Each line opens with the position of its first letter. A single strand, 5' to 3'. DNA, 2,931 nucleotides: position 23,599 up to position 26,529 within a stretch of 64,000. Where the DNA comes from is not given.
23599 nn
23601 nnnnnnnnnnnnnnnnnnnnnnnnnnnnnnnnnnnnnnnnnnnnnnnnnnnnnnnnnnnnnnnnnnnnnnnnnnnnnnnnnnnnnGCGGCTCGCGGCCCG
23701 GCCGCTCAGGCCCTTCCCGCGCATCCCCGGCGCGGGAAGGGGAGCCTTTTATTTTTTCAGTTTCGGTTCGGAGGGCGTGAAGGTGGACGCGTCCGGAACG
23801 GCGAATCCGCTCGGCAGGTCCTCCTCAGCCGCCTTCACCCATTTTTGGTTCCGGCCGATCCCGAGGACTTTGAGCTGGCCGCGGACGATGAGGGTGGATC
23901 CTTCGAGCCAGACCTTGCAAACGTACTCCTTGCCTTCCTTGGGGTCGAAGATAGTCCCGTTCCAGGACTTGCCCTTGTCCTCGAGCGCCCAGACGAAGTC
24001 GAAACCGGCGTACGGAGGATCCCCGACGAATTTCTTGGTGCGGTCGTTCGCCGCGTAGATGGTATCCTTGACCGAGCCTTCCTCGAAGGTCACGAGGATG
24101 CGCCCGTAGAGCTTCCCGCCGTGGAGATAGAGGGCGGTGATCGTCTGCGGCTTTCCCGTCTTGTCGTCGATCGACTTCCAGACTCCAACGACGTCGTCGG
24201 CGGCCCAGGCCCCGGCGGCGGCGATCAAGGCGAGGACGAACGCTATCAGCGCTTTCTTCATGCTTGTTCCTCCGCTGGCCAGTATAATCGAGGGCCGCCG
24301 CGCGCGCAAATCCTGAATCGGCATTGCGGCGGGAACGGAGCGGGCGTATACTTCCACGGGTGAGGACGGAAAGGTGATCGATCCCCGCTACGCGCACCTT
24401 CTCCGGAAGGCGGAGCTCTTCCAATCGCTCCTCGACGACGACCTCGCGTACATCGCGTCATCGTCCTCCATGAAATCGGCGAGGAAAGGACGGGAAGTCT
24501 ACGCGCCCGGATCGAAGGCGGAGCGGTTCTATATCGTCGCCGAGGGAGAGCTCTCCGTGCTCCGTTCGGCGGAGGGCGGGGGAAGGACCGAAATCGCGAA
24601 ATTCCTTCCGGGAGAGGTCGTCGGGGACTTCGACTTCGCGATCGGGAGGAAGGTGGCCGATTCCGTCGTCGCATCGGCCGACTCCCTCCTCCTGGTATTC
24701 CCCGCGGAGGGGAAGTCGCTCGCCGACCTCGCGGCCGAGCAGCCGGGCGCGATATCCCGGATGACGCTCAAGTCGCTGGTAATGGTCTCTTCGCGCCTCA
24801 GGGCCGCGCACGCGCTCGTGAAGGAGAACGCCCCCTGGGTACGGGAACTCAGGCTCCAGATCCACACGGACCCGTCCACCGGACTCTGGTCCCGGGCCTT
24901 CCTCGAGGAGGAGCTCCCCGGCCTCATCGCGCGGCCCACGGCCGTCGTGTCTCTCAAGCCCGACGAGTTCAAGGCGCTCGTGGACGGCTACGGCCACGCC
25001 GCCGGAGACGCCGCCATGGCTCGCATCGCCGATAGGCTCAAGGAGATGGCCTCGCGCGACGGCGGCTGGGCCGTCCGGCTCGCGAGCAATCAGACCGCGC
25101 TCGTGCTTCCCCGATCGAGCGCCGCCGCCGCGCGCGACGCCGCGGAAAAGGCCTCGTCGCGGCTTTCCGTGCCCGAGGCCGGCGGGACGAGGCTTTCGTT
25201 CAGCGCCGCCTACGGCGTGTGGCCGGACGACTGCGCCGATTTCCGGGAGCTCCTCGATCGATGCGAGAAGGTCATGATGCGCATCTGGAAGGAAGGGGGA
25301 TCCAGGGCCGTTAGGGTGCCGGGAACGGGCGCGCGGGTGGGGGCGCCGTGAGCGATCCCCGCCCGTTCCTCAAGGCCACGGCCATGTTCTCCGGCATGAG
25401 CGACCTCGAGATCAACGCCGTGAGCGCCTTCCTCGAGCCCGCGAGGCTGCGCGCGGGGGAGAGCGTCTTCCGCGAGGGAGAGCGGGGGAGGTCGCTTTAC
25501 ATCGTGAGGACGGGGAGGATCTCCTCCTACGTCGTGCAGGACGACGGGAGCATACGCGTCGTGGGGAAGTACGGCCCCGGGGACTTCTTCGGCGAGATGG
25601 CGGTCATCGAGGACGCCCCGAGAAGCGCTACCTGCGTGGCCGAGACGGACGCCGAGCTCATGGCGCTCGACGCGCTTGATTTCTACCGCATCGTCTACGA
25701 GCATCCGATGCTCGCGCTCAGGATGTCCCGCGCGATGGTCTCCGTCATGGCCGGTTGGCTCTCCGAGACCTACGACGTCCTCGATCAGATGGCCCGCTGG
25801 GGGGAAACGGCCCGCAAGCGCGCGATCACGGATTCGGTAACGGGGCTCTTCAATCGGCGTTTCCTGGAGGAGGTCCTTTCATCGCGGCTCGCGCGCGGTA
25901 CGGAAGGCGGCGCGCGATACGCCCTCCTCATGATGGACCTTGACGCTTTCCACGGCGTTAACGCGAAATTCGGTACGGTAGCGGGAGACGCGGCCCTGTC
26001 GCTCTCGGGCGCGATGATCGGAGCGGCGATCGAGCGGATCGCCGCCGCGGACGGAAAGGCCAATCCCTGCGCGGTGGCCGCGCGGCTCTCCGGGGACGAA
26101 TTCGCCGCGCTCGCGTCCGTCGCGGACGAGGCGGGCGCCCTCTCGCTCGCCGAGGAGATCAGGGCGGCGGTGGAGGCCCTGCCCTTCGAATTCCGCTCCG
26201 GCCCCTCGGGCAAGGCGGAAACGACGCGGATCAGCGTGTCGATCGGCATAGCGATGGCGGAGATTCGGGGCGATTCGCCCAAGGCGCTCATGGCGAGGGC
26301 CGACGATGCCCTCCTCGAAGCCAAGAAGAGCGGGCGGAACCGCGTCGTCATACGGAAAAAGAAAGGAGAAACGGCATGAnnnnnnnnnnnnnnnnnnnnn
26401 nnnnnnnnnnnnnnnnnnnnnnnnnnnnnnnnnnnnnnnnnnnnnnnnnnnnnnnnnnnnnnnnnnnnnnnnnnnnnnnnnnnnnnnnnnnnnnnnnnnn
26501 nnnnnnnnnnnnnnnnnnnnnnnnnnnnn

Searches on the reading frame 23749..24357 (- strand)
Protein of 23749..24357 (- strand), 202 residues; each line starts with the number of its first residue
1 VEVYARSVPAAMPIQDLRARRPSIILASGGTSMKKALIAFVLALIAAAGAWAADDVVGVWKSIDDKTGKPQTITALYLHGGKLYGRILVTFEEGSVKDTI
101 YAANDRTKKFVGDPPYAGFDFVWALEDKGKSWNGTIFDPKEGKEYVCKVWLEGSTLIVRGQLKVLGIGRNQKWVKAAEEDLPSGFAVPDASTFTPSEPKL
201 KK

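Call 3: search_protein_families(library=pfam, proteins=[window:23749-24357:-], max_evalue=0.01)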
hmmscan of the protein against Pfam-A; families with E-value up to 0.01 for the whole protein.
window:23749-24357:- (202 aa): 1 family
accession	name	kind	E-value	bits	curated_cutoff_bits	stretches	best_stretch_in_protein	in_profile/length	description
PF09917.15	DUF2147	-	2.6e-18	67.1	27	1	58-174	1-111/112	Uncharacterized protein conserved in bacteria (DUF2147)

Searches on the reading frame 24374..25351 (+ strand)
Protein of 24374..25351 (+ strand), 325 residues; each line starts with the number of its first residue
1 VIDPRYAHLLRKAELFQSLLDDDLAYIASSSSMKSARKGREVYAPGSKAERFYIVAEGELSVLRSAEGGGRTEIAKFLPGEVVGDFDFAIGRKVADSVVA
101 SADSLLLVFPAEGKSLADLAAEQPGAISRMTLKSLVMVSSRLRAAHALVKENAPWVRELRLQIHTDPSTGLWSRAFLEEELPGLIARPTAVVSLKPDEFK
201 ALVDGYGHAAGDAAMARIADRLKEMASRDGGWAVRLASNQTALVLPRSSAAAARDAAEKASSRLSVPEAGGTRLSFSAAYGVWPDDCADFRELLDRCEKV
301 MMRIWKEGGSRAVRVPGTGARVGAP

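Call 3: search_protein_families(library=pfam, proteins=[window:24374-25351:+], max_evalue=0.01)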
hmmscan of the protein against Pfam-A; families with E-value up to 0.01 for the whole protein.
window:24374-25351:+ (325 aa): 2 families
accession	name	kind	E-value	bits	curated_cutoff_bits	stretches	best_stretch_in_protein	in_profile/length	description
PF00990.26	GGDEF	-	1.2e-16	61.4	23.8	1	164-309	2-159/161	Diguanylate cyclase, GGDEF domain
PF00027.35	cNMP_binding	-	1.2e-11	44.8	27.5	1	34-112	2-80/89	Cyclic nucleotide-binding domain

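Call 20: find_homologous_proteins(query=window:24374-25351:+, max_evalue=1e-8)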
Query window:24374-25351:+ (325 aa): 81 proteins with E <= 1e-8 among 8000 candidates.
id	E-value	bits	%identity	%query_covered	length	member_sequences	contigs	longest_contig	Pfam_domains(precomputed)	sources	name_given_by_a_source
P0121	2.0e-204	696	100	100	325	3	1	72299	PF00990.27,PF00027.36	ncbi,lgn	-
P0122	2.2e-147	508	73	100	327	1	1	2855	PF00990.27,PF00027.36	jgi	jgi:GGDEF domain-containing protein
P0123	2.5e-146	505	72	100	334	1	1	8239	PF00990.27,PF00027.36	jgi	jgi:GGDEF domain-containing protein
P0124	9.2e-144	496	72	100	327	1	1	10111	PF00990.27,PF00027.36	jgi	jgi:GGDEF domain-containing protein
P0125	3.9e-121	422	61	99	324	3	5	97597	PF00990.27,PF00027.36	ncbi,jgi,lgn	jgi:diguanylate cyclase (GGDEF)-like protein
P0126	2.1e-107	377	58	98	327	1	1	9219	PF00990.27,PF00027.36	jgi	jgi:CRP-like cAMP-binding protein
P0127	3.8e-94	334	52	97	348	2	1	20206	PF00990.27,PF00027.36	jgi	jgi:diguanylate cyclase (GGDEF)-like protein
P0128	8.2e-94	332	53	95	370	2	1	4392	PF00990.27,PF00027.36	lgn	-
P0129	9.9e-92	326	53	95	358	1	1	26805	PF00990.27,PF00027.36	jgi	jgi:diguanylate cyclase (GGDEF)-like protein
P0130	5.5e-90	320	51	93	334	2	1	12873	PF00990.27,PF00027.36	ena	-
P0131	1.4e-89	319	50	93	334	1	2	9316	PF00990.27,PF00027.36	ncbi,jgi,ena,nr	ncbi:MAG TPA: GGDEF domain-containing protein [Rectinemataceae bacterium]|nr:GGDEF domain-containing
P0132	3.0e-89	317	51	95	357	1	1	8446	PF00990.27,PF00027.36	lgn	-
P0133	9.5e-89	316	49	96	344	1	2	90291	PF00990.27,PF00027.36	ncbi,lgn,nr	ncbi:MAG: diguanylate cyclase [Spirochaetes bacterium]|nr:diguanylate cyclase [Spirochaetota bacteri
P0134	1.0e-88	316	49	97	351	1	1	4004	PF00990.27,PF00027.36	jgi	jgi:diguanylate cyclase (GGDEF)-like protein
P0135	1.2e-88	315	50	94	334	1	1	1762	PF00990.27,PF00027.36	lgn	-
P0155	2.4e-81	291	48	98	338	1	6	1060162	PF00990.27,PF00027.36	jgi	jgi:diguanylate cyclase (GGDEF)-like protein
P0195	3.1e-62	229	39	96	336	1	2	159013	PF00990.27,PF00027.36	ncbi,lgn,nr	ncbi:MAG: diguanylate cyclase [Spirochaetes bacterium]|nr:diguanylate cyclase [Spirochaetota bacteri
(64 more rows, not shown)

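Call 22: find_encoding_contigs(protein=P0155, flank=6000, max_places=2)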
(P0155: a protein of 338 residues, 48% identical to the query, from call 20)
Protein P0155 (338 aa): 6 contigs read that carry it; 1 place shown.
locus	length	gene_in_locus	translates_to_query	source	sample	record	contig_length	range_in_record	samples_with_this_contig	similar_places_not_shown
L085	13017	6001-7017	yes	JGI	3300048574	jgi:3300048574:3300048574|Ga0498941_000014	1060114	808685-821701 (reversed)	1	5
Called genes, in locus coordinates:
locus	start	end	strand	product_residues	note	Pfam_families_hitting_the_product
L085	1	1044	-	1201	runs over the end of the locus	PF07719:TPR_2 (faint), PF07721:TPR_4 (faint), PF13174:TPR_6 (faint), PF13176:TPR_7 (faint), PF17874:TPR_MalT (weak), PF13424:TPR_12, PF13432:TPR_16 (weak), PF12770:CHAT, +6 more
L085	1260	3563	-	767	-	PF01734:Patatin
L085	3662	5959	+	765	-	PF13549:ATP-grasp_5, PF02629:CoA_binding (weak), PF13380:CoA_binding_2, PF13607:Succ_CoA_lig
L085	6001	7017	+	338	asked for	PF00027:cNMP_binding, PF00990:GGDEF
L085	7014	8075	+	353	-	PF00027:cNMP_binding, PF00990:GGDEF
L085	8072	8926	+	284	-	PF14257:DUF4349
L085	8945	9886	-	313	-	PF04204:HTS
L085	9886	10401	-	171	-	PF13560:HTH_31 (weak)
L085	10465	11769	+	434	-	PF01053:Cys_Met_Meta_PP, PF00155:Aminotran_1_2 (weak), PF01041:DegT_DnrJ_EryC1, PF00266:Aminotran_5 (weak)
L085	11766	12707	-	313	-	PF00291:PALP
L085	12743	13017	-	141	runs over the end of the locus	PF02082:Rrf2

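Call 23: find_encoding_contigs(protein=P0195, flank=6000, max_places=2)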
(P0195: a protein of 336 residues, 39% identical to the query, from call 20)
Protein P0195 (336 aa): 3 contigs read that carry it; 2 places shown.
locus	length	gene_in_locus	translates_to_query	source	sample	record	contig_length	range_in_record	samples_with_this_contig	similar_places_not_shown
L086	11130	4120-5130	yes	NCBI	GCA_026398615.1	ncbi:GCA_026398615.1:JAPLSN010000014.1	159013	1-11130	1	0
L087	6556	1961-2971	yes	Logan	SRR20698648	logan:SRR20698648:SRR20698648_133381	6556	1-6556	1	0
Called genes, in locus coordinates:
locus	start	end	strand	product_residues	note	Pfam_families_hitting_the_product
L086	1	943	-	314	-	PF00176:SNF2-rel_dom, PF00270:DEAD, PF04851:ResIII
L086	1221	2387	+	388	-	-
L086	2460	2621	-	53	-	-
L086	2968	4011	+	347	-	PF02625:XdhC_CoxI, PF13478:XdhC_C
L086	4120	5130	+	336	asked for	PF00027:cNMP_binding, PF00990:GGDEF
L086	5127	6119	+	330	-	PF00027:cNMP_binding, PF00990:GGDEF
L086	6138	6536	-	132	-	PF00072:Response_reg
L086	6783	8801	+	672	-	PF00092:VWA (weak), PF13519:VWA_2, PF25106:VWA_4, PF03783:CsgG (weak)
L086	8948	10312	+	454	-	PF18073:Zn_ribbon_LapB, PF06745:ATPase, PF13481:AAA_25, PF13191:AAA_16 (faint), PF13541:ChlI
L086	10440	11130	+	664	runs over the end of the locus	PF02446:Glyco_hydro_77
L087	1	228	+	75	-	?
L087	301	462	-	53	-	-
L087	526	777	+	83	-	-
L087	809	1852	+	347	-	PF02625:XdhC_CoxI, PF13478:XdhC_C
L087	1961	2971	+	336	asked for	PF00027:cNMP_binding, PF00990:GGDEF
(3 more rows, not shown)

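Call 24: find_encoding_contigs(protein=P0133, flank=6000, max_places=2)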
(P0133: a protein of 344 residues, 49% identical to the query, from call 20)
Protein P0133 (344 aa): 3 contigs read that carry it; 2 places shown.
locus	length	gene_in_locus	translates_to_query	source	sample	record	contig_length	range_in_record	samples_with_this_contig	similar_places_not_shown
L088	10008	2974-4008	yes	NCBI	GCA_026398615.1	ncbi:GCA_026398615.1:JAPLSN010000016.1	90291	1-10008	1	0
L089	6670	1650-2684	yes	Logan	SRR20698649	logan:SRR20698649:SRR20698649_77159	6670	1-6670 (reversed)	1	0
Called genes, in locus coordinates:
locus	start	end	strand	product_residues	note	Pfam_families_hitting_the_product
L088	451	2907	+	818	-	PF13522:GATase_6, PF13537:GATase_7 (weak), PF01380:SIS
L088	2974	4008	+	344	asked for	PF00027:cNMP_binding, PF00990:GGDEF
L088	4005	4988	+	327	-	PF00027:cNMP_binding, PF00990:GGDEF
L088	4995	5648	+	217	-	-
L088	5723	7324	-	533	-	PF00149:Metallophos, PF02872:5_nucleotid_C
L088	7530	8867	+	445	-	PF00871:Acetate_kinase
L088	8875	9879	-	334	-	PF00160:Pro_isomerase, PF00254:FKBP_C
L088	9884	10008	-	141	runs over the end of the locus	PF00254:FKBP_C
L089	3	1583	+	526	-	?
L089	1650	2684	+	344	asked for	PF00027:cNMP_binding, PF00990:GGDEF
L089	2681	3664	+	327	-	PF00027:cNMP_binding, PF00990:GGDEF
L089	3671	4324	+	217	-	-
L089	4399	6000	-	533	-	PF00149:Metallophos, PF02872:5_nucleotid_C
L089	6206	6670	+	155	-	?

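Call 35: search_protein_families(library=ncbifam, proteins=[window:24374-25351:+], max_evalue=0.001)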
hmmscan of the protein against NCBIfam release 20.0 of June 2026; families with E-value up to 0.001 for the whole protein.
window:24374-25351:+ (325 aa): 19 families
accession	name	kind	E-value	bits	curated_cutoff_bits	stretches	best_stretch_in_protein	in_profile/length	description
NF007423.1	PRK09966.1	equivalog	1.9e-13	50.1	325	1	157-301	233-386/390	diguanylate cyclase DgcN/YfiN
NF008467.0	PRK11359.1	equivalog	1.4e-11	43.2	857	1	144-310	359-526/800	oxygen-sensing cyclic-di-GMP phosphodiesterase DosP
TIGR00254.1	GGDEF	domain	1.8e-10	40.8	37.4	1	163-311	5-163/168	diguanylate cyclase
NF038266.1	diguan_SiaD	equivalog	8.8e-10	38.4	290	1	158-309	89-249/252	biofilm regulation diguanylate cyclase SiaD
NF011955.1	PRK15426.1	equivalog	1.3e-08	33.4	408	1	186-281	427-524/564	cellulose biosynthesis regulator diguanylate cyclase DgcQ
NF040885.1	diguan_DgcJ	equivalog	3.2e-07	29.5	500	1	164-278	342-460/493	diguanylate cyclase DgcJ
NF041606.1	dguan_cyc_DgcA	equivalog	7e-07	28.5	370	1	188-304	209-328/340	diguanylate cyclase DgcA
NF007135.0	PRK09581.1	equivalog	7.2e-07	28.4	474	1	165-310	294-450/457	PleD family two-component system response regulator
NF045675.1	PhdiestaseDibA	equivalog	7.9e-07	27.8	980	1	158-307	198-356/623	phosphodiesterase DibA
NF007380.0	PRK09894.1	equivalog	1.3e-06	28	256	1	162-265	128-234/296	diguanylate cyclase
TIGR03896.1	cyc_nuc_ocin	subfamily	2.6e-06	27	161.05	1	15-143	145-271/317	bacteriocin-type transport-associated protein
NF047654.1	DiguCycDgcRLepto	equivalog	4e-06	26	500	1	159-283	129-261/295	diguanylate cyclase DgcR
NF051473.1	DigCycDgcsShew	equivalog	2.1e-05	24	400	1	152-252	124-228/291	diguanylate cyclase DgcS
NF007298.0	PRK09776.1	equivalog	2.2e-05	22.6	1135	1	156-259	677-785/1111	diguanylate cyclase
NF052458.1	PhdiestGepA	equivalog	4.1e-05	21.9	1200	1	156-251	418-512/840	phosphodiesterase GepA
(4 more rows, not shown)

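Call 37: find_related_loci(query=A3, collection=metagenome_contigs, flank=5000)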
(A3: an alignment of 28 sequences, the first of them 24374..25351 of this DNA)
Query A3 (325 aa) in metagenome_contigs; peptide patterns used: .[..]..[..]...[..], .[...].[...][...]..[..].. (x = any residue, [..] = any of these).
144 stretches matched a pattern; 88 encode a relative of the query (tblastn E <= 1e-3); the best 80 are kept; 80 distinct loci.
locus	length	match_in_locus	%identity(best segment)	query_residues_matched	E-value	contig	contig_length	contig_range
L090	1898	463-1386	50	9-310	3e-99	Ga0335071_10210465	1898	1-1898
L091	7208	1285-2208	51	9-310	3e-93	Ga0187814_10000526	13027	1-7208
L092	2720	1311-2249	49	9-314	5e-94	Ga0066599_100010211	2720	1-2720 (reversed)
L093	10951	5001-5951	47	1-311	1e-89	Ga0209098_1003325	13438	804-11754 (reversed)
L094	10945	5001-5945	48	7-315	1e-89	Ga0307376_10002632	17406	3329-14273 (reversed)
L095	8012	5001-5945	48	7-315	1e-89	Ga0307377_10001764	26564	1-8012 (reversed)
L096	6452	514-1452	48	9-315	6e-89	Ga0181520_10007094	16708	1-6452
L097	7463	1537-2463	47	9-311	5e-88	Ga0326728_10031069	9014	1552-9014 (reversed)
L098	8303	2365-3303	47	9-315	5e-88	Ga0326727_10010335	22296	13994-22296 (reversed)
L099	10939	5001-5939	47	9-315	3e-87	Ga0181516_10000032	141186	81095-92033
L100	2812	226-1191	49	3-316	2e-89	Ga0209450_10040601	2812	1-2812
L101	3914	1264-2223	46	2-315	4e-87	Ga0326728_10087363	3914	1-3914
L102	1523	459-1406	48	9-317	1e-92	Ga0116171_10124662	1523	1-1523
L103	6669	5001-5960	46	2-315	8e-87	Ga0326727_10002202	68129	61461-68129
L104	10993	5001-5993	47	4-319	7e-86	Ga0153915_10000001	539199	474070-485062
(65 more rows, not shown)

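Call 43: find_encoding_contigs(protein=P0125, flank=6000, max_places=1)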
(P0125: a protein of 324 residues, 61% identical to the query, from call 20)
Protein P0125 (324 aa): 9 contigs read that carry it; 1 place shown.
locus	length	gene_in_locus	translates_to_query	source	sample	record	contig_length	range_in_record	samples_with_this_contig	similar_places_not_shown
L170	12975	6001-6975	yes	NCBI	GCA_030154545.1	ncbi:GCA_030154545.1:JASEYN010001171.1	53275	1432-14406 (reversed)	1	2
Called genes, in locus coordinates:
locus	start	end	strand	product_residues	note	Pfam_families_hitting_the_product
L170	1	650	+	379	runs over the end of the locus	PF01011:PQQ (faint), PF13360:PQQ_2, PF13570:Beta-prop_ACSF4, PF13360:PQQ_2, PF13570:Beta-prop_ACSF4, PF13360:PQQ_2 (weak)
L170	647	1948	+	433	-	PF13579:Glyco_trans_4_4, PF13439:Glyco_transf_4, PF00534:Glycos_transf_1, PF13692:Glyco_trans_1_4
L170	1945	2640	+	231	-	PF00005:ABC_tran, PF13304:AAA_21 (faint)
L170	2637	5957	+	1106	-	PF02687:FtsX (weak)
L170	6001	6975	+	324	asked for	PF00027:cNMP_binding (weak), PF00990:GGDEF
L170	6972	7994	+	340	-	PF00027:cNMP_binding, PF00990:GGDEF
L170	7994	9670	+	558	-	PF13600:DUF4140, PF13598:DUF4139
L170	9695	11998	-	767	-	PF07695:7TMR-DISM_7TM, PF00015:MCPsignal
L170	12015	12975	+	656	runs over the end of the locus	PF00270:DEAD (faint), PF04851:ResIII, PF17757:UvrB_inter, PF27431:UvrB_3rd, PF00271:Helicase_C, PF12344:UvrB, PF02151:UVR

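Call 69: search_protein_families(library=padloc, proteins=[window:24374-25351:+], max_evalue=0.001)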
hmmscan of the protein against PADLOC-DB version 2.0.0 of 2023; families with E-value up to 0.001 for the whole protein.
window:24374-25351:+ (325 aa): 0 families

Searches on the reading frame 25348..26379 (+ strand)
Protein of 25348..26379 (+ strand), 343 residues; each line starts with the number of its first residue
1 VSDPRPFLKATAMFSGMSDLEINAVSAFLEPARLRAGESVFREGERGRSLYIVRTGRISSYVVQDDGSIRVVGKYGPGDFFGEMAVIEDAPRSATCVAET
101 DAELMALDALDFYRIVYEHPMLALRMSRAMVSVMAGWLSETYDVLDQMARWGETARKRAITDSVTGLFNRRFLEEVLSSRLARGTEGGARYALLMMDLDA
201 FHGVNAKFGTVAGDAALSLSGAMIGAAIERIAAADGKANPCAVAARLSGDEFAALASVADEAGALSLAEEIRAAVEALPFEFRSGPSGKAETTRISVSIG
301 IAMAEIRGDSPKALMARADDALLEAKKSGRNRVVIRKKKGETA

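Call 3: search_protein_families(library=pfam, proteins=[window:25348-26379:+], max_evalue=0.01)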
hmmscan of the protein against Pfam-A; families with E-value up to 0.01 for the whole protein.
window:25348-26379:+ (343 aa): 3 families
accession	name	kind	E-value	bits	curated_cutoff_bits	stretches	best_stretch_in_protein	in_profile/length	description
PF00990.26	GGDEF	-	1.2e-29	103.6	23.8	1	159-332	1-161/161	Diguanylate cyclase, GGDEF domain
PF00027.35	cNMP_binding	-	1e-24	86.7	27.5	1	33-116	3-86/89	Cyclic nucleotide-binding domain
PF22335.1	Cas10-Cmr2_palm2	-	0.0032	18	27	1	190-333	1-132/133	Cas10/Cmr2, second palm domain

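Call 35: search_protein_families(library=ncbifam, proteins=[window:25348-26379:+], max_evalue=0.001)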
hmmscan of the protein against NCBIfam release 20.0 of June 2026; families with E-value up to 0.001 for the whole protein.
window:25348-26379:+ (343 aa): 30 families (the best 25 are shown)
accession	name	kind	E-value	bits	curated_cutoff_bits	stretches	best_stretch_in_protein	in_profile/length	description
TIGR00254.1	GGDEF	domain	3.6e-32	111.4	37.4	1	157-335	3-166/168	diguanylate cyclase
NF007135.0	PRK09581.1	equivalog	4.3e-31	108.2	474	1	156-336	289-455/457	PleD family two-component system response regulator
NF038266.1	diguan_SiaD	equivalog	4.4e-27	95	290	1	147-333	82-252/252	biofilm regulation diguanylate cyclase SiaD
NF007423.1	PRK09966.1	equivalog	1.6e-25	89.9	325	1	138-326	218-390/390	diguanylate cyclase DgcN/YfiN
NF041606.1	dguan_cyc_DgcA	equivalog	1.2e-22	80.3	370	1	158-336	177-339/340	diguanylate cyclase DgcA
NF007380.0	PRK09894.1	equivalog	1.8e-21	76.8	256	1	156-339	126-290/296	diguanylate cyclase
NF051473.1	DigCycDgcsShew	equivalog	2.8e-20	72.9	400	1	156-333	132-288/291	diguanylate cyclase DgcS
NF007298.0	PRK09776.1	equivalog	1.2e-19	69.8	1135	1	158-339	683-848/1111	diguanylate cyclase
NF011955.1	PRK15426.1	equivalog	1.3e-18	66.4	408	1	148-338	387-563/564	cellulose biosynthesis regulator diguanylate cyclase DgcQ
NF045673.1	c-di-GMPRcptLapD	equivalog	5.3e-18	64.6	1020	1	142-333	219-395/647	cyclic di-GMP receptor LapD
NF007474.0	PRK10060.1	equivalog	4.3e-17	61.6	782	1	153-334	231-393/663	cyclic di-GMP phosphodiesterase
NF045675.1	PhdiestaseDibA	equivalog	1.1e-16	60.4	980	1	159-332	203-360/623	phosphodiesterase DibA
NF047654.1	DiguCycDgcRLepto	equivalog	2.4e-16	59.5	500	1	154-334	128-294/295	diguanylate cyclase DgcR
NF047872.1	GGDEF_GdpS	equivalog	9.5e-15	54.6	400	1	141-335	173-349/355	GGDEF domain-containing protein GdpS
NF040885.1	diguan_DgcJ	equivalog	1.5e-14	53.7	500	1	154-330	336-490/493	diguanylate cyclase DgcJ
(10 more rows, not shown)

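Call 69: search_protein_families(library=padloc, proteins=[window:25348-26379:+], max_evalue=0.001)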
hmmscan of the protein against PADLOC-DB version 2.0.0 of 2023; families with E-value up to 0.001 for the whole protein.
window:25348-26379:+ (343 aa): 4 families
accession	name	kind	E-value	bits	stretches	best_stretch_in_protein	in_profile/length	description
PDLC00732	Effector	-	3e-09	34.2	1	24-130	31-133/301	TIR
PDLC02371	PycTIR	-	3.3e-09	34.5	1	28-132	36-136/288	-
PDLC00731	Effector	-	2.9e-08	31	1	29-131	40-138/306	TIR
PDLC00734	PycC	-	0.00014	19.1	1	33-109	37-113/374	Pycsar cyclase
